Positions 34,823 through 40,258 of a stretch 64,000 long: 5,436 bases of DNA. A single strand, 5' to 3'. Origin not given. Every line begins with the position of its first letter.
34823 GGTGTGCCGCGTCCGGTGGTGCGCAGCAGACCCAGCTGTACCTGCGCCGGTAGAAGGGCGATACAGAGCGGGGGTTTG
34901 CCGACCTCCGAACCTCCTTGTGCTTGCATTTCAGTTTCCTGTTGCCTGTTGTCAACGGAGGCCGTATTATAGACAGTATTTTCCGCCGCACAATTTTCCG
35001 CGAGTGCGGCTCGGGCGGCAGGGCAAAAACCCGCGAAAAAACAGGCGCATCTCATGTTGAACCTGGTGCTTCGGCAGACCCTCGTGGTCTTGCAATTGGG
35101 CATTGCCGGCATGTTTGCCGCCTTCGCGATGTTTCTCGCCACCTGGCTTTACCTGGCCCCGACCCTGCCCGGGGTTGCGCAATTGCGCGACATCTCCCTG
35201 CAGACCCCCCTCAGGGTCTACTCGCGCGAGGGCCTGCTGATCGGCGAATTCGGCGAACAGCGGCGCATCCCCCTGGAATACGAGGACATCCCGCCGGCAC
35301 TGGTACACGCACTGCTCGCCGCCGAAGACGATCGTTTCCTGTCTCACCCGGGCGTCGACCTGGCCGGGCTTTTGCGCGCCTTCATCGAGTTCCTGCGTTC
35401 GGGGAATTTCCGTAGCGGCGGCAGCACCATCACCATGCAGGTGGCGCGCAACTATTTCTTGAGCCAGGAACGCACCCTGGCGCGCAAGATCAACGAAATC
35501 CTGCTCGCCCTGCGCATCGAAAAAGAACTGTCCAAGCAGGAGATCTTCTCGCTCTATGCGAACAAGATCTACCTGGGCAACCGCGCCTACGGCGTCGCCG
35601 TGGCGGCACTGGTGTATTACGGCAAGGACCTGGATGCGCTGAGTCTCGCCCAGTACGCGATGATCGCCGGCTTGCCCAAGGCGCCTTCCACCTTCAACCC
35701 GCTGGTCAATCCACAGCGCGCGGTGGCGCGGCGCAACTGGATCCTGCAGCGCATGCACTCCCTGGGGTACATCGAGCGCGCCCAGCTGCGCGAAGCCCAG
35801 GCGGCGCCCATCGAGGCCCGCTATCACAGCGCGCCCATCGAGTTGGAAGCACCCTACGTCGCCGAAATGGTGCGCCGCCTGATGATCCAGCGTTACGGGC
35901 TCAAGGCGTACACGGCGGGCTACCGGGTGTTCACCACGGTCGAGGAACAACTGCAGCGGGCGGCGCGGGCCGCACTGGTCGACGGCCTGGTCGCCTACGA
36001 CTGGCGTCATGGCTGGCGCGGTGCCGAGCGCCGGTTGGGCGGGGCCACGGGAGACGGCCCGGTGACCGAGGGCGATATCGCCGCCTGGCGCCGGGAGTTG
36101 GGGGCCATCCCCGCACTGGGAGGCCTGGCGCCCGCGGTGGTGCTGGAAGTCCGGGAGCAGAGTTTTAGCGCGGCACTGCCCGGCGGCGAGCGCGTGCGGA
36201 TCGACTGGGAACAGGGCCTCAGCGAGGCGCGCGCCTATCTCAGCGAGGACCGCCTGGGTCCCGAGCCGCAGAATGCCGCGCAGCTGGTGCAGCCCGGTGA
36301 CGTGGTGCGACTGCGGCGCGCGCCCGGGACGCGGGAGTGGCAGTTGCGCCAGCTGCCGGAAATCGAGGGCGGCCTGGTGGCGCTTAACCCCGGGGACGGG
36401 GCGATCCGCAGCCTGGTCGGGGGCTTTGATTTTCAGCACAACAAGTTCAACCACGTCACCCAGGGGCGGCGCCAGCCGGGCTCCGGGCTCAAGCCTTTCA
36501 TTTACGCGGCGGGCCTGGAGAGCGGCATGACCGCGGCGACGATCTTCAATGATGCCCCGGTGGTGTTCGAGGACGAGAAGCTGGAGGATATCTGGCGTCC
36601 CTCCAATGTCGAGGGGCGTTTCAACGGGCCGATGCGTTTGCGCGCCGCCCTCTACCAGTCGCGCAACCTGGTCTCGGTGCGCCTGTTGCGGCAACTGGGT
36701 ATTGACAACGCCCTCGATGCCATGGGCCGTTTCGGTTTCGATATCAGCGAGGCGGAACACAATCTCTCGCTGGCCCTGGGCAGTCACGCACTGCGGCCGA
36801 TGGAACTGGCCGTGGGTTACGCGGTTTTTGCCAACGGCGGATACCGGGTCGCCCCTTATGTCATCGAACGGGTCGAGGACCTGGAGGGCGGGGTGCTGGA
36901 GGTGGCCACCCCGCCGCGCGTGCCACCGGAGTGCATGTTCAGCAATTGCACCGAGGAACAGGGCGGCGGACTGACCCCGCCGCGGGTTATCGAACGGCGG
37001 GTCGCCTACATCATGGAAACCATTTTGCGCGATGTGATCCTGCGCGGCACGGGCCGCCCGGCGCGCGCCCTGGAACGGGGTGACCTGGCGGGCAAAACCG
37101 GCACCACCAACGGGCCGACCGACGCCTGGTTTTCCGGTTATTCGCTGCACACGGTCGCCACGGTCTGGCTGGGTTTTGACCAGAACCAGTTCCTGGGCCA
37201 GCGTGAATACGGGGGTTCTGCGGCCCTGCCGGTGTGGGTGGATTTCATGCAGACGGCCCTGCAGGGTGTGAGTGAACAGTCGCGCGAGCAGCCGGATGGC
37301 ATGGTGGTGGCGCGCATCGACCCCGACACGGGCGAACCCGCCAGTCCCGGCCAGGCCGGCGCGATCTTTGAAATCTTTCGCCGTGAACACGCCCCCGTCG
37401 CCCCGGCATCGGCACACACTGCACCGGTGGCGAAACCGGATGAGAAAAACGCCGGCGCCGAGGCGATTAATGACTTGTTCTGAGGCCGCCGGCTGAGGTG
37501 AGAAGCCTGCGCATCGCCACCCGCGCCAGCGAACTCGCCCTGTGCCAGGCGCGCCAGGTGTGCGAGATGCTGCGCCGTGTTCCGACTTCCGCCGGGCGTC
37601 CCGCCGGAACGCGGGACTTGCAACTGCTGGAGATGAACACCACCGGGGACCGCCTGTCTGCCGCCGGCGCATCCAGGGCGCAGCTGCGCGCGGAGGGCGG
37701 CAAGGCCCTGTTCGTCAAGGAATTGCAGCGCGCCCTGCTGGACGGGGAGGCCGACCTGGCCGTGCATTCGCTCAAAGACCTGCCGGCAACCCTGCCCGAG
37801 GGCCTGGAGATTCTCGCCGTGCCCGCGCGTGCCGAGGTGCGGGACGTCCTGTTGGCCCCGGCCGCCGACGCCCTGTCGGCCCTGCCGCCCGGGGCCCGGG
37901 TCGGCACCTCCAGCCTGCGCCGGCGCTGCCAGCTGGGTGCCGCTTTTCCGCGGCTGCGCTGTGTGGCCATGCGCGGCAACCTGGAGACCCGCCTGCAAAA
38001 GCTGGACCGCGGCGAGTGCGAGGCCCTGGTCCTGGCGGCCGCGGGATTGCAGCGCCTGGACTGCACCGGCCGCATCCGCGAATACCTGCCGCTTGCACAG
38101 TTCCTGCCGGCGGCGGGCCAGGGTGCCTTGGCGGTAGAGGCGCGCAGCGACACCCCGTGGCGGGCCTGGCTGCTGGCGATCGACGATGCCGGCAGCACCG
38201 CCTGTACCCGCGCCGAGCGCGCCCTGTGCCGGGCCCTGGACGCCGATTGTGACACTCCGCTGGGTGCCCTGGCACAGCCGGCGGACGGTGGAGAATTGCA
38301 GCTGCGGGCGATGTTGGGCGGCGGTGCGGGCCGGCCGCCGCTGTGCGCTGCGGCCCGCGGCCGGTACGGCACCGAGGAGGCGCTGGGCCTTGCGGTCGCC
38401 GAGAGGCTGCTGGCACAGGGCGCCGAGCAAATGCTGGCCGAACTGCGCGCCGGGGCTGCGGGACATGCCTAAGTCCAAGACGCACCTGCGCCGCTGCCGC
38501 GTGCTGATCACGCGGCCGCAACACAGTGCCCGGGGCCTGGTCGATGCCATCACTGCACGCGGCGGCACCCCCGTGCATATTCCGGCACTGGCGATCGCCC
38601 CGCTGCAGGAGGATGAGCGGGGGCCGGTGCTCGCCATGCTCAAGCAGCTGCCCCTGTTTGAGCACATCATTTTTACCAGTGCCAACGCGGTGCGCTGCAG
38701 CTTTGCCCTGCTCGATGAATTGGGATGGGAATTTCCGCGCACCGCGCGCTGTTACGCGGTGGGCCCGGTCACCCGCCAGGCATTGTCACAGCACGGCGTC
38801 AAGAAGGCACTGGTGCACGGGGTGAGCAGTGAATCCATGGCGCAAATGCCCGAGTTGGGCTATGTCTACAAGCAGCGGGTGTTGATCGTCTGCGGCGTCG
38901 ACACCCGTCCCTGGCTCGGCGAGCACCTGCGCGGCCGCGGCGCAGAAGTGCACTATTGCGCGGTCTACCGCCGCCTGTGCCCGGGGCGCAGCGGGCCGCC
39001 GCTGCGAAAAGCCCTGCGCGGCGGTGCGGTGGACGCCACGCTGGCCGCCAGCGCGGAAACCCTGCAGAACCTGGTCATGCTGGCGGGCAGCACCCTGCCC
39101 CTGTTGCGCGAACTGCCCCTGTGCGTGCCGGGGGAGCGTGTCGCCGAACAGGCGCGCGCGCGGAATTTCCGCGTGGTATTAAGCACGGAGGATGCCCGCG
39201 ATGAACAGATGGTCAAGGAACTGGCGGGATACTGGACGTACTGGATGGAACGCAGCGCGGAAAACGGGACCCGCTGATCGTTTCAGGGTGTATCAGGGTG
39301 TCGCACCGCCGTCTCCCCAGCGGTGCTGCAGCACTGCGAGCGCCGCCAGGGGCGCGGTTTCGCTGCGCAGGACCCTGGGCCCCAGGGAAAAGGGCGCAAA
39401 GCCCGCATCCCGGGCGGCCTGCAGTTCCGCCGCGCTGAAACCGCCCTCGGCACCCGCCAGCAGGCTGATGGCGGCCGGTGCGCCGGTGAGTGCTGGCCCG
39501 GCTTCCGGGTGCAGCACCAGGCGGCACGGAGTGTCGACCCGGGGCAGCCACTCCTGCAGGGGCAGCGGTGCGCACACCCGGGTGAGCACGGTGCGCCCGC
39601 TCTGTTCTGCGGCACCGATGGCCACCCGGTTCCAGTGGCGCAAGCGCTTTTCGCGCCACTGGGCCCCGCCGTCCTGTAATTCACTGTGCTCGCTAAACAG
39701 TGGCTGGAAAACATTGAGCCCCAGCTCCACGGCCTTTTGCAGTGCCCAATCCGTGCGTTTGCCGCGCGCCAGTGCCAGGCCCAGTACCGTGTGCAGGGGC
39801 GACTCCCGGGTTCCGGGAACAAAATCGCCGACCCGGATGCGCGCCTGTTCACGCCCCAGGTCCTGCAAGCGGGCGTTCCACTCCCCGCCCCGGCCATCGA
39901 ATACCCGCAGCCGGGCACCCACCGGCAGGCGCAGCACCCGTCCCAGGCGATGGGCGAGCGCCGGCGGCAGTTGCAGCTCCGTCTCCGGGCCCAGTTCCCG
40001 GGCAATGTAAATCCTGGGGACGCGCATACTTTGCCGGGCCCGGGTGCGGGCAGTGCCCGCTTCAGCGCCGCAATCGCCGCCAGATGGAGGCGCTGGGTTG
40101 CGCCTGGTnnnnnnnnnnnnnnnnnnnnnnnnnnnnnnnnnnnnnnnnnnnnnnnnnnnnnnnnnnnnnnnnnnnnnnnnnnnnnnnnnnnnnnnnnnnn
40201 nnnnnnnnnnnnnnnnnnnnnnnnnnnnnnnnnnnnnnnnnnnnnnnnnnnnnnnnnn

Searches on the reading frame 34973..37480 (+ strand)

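Call 58: search_protein_families(library=pfam, proteins=[window:34973-37480:+], max_evalue=0.00001)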
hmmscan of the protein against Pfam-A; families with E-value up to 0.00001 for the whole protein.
window:34973-37480:+ (836 aa): 3 families
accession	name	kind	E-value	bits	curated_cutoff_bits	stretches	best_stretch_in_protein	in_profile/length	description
PF00912.28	Transgly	-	7.1e-63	211.7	27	1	89-262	4-178/178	Transglycosylase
PF00905.27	Transpeptidase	-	1.1e-26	94.2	22.1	1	466-758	1-297/299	Penicillin binding protein transpeptidase domain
PF17092.11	PCB_OB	-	1.8e-22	80.7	27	1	348-464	1-111/111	Penicillin-binding protein OB-like domain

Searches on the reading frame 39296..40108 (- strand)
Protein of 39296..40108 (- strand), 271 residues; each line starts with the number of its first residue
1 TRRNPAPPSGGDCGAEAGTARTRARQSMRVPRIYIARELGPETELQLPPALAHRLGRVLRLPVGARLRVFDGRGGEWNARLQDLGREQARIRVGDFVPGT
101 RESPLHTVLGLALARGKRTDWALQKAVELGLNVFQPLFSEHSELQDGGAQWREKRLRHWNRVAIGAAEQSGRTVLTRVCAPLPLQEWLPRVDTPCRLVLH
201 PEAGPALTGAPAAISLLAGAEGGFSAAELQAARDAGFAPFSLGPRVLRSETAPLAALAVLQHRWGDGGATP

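Call 58: search_protein_families(library=pfam, proteins=[window:39296-40108:-], max_evalue=0.00001)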
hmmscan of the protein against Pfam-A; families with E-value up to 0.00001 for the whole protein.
window:39296-40108:- (271 aa): 2 families
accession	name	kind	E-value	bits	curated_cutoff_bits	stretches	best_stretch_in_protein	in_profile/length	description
PF04452.19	Methyltrans_RNA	-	4.8e-43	147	23.9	1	102-261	2-165/165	RNA methyltransferase domain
PF20260.4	PUA_4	-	7.4e-10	39.2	23.9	1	55-93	9-47/48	RNA methyltransferase PUA domain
